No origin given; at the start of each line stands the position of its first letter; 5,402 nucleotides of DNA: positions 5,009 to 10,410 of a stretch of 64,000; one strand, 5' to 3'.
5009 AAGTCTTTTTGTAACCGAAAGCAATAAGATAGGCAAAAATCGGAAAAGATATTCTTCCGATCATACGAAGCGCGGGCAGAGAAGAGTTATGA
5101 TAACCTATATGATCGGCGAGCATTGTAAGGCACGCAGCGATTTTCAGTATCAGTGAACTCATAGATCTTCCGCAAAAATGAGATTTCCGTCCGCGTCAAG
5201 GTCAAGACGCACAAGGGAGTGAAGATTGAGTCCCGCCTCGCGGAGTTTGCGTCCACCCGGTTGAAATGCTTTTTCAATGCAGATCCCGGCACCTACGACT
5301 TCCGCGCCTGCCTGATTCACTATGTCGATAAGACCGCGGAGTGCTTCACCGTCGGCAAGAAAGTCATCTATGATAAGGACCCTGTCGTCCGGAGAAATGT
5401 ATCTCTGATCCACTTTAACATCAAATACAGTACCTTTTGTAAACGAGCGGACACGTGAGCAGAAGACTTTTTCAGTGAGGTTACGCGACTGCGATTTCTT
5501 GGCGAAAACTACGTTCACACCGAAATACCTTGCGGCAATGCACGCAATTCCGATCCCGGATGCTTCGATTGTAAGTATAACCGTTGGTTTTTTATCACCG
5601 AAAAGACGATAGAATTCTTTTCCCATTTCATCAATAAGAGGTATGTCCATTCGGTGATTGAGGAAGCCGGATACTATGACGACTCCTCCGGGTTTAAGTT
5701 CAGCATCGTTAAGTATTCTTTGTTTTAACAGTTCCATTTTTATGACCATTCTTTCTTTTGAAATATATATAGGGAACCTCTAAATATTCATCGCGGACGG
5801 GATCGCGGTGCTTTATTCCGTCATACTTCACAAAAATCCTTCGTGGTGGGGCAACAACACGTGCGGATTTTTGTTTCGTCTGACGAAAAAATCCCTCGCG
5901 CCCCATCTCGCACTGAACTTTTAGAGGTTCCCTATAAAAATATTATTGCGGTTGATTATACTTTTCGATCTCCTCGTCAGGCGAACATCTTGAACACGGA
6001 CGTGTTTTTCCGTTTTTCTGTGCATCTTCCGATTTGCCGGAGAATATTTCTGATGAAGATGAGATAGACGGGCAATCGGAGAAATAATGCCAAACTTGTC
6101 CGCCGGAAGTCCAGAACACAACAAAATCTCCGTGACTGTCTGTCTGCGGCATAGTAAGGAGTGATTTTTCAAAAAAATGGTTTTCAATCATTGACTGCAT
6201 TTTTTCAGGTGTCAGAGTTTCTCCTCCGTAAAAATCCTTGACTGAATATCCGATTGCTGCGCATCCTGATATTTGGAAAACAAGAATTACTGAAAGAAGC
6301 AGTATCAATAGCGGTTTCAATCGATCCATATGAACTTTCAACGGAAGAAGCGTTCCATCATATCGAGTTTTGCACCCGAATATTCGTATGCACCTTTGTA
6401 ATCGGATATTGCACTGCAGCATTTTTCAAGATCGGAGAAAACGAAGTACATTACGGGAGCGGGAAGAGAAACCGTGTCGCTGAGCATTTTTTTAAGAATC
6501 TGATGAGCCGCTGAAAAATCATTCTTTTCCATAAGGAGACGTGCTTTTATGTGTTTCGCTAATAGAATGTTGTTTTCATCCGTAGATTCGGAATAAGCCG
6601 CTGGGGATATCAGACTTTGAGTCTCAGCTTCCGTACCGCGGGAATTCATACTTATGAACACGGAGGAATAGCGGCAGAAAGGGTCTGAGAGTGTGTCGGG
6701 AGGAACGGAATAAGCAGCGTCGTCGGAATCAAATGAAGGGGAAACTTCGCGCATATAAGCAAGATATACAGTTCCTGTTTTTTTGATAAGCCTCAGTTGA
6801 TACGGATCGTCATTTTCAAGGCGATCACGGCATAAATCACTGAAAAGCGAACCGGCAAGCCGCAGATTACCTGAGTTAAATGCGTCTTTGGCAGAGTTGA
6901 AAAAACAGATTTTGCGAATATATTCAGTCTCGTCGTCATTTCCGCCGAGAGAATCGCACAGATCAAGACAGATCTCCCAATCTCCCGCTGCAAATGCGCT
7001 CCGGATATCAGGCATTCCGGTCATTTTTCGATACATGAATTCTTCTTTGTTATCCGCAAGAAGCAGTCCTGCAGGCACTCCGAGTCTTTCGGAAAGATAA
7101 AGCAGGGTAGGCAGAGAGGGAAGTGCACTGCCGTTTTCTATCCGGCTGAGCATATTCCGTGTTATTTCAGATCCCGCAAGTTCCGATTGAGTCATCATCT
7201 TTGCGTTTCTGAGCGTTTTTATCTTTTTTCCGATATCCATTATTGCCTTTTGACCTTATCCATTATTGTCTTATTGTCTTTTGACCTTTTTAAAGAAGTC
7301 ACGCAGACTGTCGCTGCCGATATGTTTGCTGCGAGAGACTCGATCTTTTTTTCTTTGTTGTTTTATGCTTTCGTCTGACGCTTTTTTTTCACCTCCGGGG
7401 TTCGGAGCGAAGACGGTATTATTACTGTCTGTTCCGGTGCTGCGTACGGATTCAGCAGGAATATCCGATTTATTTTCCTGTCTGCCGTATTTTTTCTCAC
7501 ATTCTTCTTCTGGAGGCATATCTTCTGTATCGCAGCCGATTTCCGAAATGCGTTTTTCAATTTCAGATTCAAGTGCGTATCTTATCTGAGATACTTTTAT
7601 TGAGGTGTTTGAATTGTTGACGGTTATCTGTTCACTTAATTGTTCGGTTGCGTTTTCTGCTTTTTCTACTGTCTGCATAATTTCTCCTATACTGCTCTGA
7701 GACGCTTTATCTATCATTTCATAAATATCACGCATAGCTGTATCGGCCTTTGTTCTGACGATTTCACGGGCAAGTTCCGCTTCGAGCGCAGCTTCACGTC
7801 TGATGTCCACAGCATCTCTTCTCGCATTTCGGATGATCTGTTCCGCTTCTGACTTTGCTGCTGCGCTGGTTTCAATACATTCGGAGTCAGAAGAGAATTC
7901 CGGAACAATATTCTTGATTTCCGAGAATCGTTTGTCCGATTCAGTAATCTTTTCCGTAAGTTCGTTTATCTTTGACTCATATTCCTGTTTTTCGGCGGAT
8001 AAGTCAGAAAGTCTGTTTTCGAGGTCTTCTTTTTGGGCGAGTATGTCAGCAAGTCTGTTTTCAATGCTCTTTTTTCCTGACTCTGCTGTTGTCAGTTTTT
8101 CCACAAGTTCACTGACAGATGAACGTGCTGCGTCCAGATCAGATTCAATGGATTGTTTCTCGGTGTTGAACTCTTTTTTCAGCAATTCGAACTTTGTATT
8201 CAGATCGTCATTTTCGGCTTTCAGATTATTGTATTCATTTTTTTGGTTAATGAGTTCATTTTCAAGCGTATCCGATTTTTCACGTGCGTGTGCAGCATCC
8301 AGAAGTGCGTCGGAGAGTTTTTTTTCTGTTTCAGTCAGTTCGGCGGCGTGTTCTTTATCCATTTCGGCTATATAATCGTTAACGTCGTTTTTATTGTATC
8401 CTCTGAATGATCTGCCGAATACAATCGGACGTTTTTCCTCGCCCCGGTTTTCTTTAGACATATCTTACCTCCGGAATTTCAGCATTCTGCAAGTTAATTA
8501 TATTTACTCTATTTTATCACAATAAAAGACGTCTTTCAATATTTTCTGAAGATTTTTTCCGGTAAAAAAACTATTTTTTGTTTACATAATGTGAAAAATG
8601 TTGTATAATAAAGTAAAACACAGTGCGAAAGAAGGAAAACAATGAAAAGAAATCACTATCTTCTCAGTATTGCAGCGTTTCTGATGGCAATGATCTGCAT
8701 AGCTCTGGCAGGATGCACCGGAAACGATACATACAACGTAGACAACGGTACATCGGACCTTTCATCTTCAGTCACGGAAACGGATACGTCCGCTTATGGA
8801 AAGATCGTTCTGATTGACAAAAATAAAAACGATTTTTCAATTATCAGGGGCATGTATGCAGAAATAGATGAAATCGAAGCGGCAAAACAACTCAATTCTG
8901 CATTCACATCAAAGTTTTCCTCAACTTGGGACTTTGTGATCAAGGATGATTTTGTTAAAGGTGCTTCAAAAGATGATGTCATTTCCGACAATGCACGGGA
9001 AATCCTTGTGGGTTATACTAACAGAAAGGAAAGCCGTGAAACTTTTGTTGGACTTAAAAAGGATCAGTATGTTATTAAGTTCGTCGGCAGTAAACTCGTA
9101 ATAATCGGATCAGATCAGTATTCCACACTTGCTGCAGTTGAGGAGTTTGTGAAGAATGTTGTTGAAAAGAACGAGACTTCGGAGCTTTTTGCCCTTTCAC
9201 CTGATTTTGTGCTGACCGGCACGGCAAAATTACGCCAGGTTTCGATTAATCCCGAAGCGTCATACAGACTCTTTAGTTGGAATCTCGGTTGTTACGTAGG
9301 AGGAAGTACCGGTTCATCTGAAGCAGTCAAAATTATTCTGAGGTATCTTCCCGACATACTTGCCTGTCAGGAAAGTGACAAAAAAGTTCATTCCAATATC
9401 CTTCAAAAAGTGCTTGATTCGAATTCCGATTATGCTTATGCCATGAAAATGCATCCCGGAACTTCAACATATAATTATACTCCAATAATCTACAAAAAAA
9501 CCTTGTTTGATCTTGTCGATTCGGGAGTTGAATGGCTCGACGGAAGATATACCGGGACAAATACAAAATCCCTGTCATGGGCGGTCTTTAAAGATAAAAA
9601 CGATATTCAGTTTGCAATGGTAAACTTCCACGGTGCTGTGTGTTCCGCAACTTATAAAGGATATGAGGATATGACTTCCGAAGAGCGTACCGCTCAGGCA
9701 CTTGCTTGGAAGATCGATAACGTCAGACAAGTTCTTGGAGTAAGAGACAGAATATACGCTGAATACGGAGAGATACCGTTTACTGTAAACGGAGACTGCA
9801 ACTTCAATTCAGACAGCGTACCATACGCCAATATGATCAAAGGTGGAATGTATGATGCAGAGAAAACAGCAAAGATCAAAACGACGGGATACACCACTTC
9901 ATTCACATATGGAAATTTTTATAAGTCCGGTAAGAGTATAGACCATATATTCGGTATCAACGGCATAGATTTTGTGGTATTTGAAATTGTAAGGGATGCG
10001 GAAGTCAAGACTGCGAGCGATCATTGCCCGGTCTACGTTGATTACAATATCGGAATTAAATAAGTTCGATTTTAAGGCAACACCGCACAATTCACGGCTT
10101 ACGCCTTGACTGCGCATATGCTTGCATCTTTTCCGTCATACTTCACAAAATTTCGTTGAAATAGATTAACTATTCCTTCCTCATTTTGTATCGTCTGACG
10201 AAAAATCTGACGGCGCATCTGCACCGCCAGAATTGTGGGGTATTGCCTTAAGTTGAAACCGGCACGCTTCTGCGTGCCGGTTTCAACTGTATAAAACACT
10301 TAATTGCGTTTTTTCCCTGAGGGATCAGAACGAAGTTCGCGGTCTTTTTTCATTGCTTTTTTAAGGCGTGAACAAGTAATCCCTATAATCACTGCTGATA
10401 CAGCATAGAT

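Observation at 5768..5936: Divergent third copy of a structured element: conserved core and spacing with an unrelated but complementary closing stem, filling the xpt leader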

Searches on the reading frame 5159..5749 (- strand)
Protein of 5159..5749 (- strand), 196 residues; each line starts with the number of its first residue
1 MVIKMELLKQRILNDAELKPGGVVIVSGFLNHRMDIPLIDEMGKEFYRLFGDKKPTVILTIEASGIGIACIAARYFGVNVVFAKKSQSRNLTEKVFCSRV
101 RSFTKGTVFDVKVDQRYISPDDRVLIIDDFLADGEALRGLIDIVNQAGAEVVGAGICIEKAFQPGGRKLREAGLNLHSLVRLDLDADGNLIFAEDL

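Call 67: find_encoding_contigs(protein=window:5159-5749:-, flank=3000, max_places=10)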
Protein window:5159-5749:- (196 aa): no gene with exactly this product is on record in the collection.

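Call 68: find_encoding_contigs(protein=window:5159-5737:-, flank=3000, max_places=10)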
Protein window:5159-5737:- (192 aa): 4 contigs read that carry it; 4 places shown.
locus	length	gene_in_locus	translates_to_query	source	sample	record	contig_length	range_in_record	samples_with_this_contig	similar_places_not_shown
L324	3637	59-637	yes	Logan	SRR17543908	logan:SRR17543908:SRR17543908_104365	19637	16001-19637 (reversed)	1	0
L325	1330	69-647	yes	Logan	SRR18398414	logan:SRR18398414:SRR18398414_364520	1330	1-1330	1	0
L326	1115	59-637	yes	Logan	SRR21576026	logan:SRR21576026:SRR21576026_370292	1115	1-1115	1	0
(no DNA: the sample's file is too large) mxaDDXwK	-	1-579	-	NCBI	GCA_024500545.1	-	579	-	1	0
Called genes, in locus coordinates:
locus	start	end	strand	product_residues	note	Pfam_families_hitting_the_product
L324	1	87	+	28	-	?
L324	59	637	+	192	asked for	PF00156:Pribosyltran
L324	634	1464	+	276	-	PF05857:TraX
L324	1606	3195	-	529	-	PF09547:SpoIVA_ATPase, PF20438:SpoIVA_middle, PF20439:SpoIVA_C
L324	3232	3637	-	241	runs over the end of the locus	PF00149:Metallophos, PF12850:Metallophos_2 (weak)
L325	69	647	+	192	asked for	PF00156:Pribosyltran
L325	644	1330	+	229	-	?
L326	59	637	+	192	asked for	PF00156:Pribosyltran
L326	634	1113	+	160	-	?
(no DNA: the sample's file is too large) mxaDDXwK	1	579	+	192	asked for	PF00156:Pribosyltran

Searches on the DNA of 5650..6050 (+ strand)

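Call 9: search_rna_families(source=window, start=5650, end=6050, threshold=evalue, max_evalue=10, show_alignments=3)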
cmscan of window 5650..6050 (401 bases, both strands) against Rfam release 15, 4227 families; matches with E-value up to 10: 3.
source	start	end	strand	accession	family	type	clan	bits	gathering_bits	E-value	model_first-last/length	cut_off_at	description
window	5688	5789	-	RF02157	NPPA-AS1_2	Gene; lncRNA;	-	17.2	60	2.1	1-150/150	no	NPPA antisense RNA 1 conserved region 2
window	5724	5753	-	RF01905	HOTAIR_2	Gene; lncRNA;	-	11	60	4.4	40-69/69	no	HOTAIR conserved region 2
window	5897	6050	+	RF02041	HOTTIP_2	Gene; lncRNA;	-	4.2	80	8.1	1-157/374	3'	HOXA transcript at the distal tip, conserved region 2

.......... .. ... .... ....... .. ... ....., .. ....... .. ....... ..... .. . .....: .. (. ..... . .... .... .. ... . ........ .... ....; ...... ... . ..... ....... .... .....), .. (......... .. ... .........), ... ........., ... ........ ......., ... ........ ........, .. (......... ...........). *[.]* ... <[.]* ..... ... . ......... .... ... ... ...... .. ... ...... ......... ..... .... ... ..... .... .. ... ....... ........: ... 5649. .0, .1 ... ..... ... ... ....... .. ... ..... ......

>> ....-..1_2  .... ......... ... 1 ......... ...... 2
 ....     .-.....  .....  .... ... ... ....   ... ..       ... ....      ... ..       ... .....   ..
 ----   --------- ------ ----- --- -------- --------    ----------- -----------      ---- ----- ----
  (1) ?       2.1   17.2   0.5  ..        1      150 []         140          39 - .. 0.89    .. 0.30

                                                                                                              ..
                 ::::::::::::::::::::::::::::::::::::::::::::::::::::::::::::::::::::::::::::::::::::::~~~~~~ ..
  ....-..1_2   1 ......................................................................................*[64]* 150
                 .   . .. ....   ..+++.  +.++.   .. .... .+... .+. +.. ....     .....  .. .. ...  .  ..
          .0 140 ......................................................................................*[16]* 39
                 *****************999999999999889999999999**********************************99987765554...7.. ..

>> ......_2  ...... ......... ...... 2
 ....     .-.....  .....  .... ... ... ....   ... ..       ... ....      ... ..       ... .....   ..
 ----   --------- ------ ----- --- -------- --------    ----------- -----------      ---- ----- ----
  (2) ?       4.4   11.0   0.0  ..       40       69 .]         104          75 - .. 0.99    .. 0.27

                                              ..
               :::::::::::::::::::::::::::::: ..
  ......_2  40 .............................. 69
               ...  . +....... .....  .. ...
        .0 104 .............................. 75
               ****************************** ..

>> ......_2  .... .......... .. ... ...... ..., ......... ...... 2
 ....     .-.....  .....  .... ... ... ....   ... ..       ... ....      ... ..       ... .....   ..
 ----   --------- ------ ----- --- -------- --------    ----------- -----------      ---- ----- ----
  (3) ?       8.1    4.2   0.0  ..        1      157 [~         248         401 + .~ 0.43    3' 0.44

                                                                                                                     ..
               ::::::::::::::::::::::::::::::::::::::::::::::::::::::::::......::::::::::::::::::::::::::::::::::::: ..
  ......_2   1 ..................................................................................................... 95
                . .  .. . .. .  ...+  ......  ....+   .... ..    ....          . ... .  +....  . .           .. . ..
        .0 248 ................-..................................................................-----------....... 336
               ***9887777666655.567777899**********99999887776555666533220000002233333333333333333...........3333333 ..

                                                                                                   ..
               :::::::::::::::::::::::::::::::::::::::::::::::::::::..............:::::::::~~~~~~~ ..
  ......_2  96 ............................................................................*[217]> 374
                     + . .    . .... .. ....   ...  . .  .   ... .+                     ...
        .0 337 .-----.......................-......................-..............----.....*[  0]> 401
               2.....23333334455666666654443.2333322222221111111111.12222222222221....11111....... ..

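Call 30: search_dna_similar(query=window:5760-5945:+, collection=phages, mode=distant, max_evalue=0.01)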
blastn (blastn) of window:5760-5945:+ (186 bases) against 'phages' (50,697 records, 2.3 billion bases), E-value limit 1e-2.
No match.

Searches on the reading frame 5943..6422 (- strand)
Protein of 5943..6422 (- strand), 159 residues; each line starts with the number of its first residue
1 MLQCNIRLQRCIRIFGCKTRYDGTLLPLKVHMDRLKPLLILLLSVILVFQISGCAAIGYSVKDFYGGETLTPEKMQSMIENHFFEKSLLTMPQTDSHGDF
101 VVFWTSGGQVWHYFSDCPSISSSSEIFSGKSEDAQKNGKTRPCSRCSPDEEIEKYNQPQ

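Call 71: find_encoding_contigs(protein=window:5943-6422:-, flank=3000, max_places=10)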
Protein window:5943-6422:- (159 aa): no gene with exactly this product is on record in the collection.

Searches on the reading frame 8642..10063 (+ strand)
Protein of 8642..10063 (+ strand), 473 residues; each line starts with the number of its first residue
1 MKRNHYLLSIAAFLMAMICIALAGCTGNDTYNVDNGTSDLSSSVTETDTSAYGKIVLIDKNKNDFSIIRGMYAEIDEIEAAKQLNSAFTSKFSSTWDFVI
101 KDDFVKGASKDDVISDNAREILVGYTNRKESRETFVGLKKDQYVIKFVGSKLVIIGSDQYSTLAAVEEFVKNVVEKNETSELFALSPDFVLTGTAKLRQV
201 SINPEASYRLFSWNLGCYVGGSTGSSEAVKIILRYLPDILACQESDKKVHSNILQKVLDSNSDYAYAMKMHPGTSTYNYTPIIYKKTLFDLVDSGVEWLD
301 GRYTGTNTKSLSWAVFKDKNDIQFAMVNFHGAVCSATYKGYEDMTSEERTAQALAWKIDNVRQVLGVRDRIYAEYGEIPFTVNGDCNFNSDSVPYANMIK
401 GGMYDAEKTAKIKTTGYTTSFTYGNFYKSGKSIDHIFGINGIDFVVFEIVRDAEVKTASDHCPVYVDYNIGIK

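Call 75: find_encoding_contigs(protein=window:8642-10063:+, flank=1500, max_places=10)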
Protein window:8642-10063:+ (473 aa): 2 contigs read that carry it; 2 places shown.
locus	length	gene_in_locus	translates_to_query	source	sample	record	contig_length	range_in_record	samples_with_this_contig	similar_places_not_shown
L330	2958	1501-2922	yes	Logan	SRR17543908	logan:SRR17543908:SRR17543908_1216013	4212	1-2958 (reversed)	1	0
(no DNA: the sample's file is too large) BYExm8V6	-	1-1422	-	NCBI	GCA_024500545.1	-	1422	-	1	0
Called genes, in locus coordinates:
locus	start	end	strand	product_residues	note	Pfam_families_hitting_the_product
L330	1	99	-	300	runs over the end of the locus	PF01381:HTH_3, PF12844:HTH_19 (weak), PF13560:HTH_31 (faint)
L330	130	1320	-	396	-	-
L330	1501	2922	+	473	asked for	-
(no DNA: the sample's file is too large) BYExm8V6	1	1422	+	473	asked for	?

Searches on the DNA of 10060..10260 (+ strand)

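Call 29: search_dna_similar(query=window:10060-10260:+, collection=plasmids, mode=distant, max_evalue=0.01)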
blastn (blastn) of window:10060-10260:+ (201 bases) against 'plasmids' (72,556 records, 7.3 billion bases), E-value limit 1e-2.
Records with a match: 7; places in all: 15; records where one place covers at least 80% of the query: 4.
Best place of each record, by identity: 80-90% 1; 60-80% 6.
By first word of the organism name: Subdoligranulum 7.
By predicted mobility (MOB-suite, as given by PLSDB): non-mobilizable 6; mobilizable 1.
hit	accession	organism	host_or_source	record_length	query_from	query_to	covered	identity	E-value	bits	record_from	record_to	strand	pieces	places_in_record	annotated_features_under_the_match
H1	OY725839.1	Subdoligranulum variabile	-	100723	13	192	90%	73.9%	9e-18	97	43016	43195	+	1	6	record has no annotation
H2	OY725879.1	Subdoligranulum variabile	-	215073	13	192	90%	72.5%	1e-15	90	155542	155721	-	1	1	none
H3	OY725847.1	Subdoligranulum variabile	-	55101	14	192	89%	72.7%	2e-14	86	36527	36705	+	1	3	record has no annotation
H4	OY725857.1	Subdoligranulum variabile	-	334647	15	192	89%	72.5%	3e-11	75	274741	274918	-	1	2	none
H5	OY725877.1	Subdoligranulum variabile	-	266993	11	91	40%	80.7%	5e-8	64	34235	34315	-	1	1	none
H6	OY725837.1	Subdoligranulum variabile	-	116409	13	91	39%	77.5%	8e-6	57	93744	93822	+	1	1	record has no annotation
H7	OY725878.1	Subdoligranulum variabile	-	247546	14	91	39%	77.2%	3e-4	52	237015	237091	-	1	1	record has no annotation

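Call 31: get_annotated_region(hit=H1, flank=20000)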
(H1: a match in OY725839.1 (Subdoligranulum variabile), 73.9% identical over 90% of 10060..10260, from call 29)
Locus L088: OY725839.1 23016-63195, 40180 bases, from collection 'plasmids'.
description: Subdoligranulum variabile strain Subdoligranulum variabile TSDC17.2-1.1 genome assembly, plasmid: 5
organism: Subdoligranulum variabile (NCBI taxid 214851)
taxonomy: Bacteria; Bacillota; Clostridia; Eubacteriales; Oscillospiraceae; Subdoligranulum; Subdoligranulum variabile
host: -; source: -; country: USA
typing (MOB-suite, as given by PLSDB): non-mobilizable
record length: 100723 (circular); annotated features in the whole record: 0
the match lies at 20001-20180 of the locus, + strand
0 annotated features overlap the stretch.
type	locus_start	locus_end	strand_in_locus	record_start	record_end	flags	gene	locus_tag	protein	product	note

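Call 32: get_annotated_region(hit=H2, flank=10000)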
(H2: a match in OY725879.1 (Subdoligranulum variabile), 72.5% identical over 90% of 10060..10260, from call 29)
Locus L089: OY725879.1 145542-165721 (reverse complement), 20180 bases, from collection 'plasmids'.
description: Subdoligranulum variabile strain Subdoligranulum variabile TSDC17.2-1.1 genome assembly, plasmid: 45
organism: Subdoligranulum variabile (NCBI taxid 214851)
taxonomy: Bacteria; Bacillota; Clostridia; Eubacteriales; Oscillospiraceae; Subdoligranulum; Subdoligranulum variabile
host: -; source: -; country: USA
typing (MOB-suite, as given by PLSDB): non-mobilizable
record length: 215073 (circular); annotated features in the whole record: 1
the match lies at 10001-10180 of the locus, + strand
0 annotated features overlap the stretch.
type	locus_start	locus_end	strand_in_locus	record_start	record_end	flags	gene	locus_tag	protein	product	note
